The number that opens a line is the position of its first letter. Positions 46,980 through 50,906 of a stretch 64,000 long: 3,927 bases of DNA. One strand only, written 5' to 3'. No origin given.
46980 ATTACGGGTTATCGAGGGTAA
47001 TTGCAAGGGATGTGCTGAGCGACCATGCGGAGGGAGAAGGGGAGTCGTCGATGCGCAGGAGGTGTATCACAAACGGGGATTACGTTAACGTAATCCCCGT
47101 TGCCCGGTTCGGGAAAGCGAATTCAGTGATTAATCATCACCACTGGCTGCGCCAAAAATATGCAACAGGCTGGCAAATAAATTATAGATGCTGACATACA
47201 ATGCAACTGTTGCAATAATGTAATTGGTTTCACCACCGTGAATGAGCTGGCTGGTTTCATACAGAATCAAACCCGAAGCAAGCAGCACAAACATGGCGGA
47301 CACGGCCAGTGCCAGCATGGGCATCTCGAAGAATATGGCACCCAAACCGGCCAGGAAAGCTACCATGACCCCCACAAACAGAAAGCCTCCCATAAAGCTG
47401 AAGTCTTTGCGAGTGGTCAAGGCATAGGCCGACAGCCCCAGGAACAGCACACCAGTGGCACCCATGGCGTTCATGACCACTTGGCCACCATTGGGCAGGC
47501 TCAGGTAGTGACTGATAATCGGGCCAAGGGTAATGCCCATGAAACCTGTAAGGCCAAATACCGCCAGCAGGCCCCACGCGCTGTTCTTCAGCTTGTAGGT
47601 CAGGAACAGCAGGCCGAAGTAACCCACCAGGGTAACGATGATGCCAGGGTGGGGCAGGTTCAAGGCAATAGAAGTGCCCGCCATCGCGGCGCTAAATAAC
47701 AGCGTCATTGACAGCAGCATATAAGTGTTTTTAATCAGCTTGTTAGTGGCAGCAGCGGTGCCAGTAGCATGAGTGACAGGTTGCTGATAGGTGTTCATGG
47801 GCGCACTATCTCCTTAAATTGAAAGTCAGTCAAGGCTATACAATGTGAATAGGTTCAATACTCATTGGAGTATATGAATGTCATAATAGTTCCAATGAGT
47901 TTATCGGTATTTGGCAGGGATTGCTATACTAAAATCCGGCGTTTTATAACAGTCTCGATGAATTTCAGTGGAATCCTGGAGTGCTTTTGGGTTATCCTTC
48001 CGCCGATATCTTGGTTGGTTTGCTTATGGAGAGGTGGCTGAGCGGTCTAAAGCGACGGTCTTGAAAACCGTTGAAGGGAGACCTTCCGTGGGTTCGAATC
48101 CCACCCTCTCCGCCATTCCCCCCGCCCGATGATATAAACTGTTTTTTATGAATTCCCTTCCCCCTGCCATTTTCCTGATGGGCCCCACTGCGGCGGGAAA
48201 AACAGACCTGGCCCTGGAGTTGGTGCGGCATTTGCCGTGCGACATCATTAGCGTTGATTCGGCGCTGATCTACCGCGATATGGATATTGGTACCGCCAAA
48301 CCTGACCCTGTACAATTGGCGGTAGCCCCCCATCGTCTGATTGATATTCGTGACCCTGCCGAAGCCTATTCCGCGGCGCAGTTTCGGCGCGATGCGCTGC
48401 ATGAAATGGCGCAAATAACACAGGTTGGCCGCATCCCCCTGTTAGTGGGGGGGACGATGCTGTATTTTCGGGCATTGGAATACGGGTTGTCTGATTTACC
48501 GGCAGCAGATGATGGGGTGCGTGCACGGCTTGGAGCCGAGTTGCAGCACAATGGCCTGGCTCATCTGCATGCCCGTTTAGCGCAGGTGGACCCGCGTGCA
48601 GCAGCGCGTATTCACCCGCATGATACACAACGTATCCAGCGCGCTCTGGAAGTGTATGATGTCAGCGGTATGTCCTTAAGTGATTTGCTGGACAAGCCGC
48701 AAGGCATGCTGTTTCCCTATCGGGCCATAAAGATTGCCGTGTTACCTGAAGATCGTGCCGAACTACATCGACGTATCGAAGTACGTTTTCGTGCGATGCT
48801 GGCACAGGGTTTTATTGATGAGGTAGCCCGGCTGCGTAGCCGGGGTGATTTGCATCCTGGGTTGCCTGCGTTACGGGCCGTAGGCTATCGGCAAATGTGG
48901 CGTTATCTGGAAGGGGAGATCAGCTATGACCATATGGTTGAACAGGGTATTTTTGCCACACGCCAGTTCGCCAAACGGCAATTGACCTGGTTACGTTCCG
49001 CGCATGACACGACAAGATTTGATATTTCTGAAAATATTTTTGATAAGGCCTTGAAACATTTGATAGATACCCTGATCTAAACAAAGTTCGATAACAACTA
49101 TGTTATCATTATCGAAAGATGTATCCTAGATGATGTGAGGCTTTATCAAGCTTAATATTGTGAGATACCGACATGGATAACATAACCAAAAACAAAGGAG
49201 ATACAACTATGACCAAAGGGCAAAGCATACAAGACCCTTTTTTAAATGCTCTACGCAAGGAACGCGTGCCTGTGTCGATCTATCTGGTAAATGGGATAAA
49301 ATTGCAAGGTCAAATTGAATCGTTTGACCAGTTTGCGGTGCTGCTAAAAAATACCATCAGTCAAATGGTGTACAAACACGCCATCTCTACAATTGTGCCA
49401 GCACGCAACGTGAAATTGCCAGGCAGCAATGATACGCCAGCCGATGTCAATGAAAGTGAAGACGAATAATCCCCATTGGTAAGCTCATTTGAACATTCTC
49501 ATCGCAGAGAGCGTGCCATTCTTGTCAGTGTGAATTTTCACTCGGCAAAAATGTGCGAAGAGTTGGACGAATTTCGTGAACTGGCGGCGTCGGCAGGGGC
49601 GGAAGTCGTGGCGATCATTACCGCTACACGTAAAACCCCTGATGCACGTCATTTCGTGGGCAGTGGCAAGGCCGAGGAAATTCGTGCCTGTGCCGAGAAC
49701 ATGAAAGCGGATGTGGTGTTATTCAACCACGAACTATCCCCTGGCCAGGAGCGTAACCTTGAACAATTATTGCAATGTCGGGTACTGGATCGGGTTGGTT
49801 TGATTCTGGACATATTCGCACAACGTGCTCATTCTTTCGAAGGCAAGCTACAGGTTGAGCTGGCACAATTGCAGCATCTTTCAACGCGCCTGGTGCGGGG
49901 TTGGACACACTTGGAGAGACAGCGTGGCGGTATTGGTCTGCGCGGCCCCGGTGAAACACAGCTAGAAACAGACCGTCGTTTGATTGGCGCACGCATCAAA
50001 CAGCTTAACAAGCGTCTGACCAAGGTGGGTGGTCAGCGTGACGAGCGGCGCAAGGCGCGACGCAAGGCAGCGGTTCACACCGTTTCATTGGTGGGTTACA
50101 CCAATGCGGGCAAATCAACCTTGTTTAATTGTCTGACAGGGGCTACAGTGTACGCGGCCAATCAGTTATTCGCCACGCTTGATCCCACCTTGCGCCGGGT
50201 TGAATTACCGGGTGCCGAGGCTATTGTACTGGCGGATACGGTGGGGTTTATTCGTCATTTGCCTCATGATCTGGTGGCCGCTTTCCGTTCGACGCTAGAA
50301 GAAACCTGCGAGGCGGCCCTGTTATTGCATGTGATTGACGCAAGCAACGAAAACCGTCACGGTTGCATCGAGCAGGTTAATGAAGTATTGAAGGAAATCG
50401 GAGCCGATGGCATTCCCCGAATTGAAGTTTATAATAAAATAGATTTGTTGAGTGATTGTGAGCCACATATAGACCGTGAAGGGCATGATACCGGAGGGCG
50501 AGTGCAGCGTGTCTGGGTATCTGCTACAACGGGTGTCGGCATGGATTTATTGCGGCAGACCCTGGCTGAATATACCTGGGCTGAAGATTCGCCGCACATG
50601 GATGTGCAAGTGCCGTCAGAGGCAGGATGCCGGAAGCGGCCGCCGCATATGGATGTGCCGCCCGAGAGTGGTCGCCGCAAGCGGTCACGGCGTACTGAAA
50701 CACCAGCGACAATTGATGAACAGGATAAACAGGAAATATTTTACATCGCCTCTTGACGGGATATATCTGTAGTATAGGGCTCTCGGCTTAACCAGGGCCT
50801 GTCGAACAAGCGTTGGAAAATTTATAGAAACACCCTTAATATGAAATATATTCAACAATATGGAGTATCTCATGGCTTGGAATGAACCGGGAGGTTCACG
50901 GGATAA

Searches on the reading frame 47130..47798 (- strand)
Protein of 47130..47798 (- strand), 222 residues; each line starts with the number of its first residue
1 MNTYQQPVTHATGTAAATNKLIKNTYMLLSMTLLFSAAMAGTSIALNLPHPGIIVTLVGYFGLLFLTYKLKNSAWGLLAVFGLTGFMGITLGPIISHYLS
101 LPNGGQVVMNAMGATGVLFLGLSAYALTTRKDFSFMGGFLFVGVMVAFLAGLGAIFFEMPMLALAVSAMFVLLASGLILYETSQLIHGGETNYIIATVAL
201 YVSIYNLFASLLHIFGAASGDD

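Call 76: search_protein_families(library=pfam, proteins=[window:47130-47798:-], max_evalue=0.001)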
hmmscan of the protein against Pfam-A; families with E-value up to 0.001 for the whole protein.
window:47130-47798:- (222 aa): 1 family
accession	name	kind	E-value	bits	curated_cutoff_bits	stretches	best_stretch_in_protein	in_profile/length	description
PF01027.25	Bax1-I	-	7.4e-47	160.2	34.1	1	19-215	1-207/207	Inhibitor of apoptosis-promoting Bax1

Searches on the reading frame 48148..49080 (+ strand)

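Call 76: search_protein_families(library=pfam, proteins=[window:48148-49080:+], max_evalue=0.001)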
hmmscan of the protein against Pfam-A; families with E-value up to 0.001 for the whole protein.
window:48148-49080:+ (310 aa): 2 families
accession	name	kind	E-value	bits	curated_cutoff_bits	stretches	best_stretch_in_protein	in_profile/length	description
PF01715.23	IPPT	-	9.4e-87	291.1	23.6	1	41-284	2-242/243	IPP transferase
PF01745.22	IPT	-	0.00017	21.5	20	0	10-58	6-54/233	Isopentenyl transferase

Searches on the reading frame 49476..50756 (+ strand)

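Call 76: search_protein_families(library=pfam, proteins=[window:49476-50756:+], max_evalue=0.001)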
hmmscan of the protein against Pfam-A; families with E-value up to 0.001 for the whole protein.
window:49476-50756:+ (426 aa): 6 families
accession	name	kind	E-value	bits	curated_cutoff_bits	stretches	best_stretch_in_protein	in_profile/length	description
PF13167.11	GTP-bdg_N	-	5.8e-32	110.6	25.4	1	28-115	2-89/89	GTP-binding GTPase N-terminal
PF16360.10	GTP-bdg_M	-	8.8e-29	100.3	29.5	1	117-195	1-79/79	GTP-binding GTPase Middle Region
PF01926.29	MMR_HSR1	-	1.4e-21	77.2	21.9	1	203-321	2-113/113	50S ribosome-binding GTPase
PF02421.24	FeoB_N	-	3.2e-08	33.7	27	1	202-361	2-154/156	Ferrous iron transport protein B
PF03193.22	RsgA_GTPase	-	2e-05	24.9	30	0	173-257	78-167/174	RsgA GTPase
PF00009.33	GTP_EFTU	-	5.4e-05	23.3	26.5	0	283-366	96-185/188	Elongation factor Tu GTP binding domain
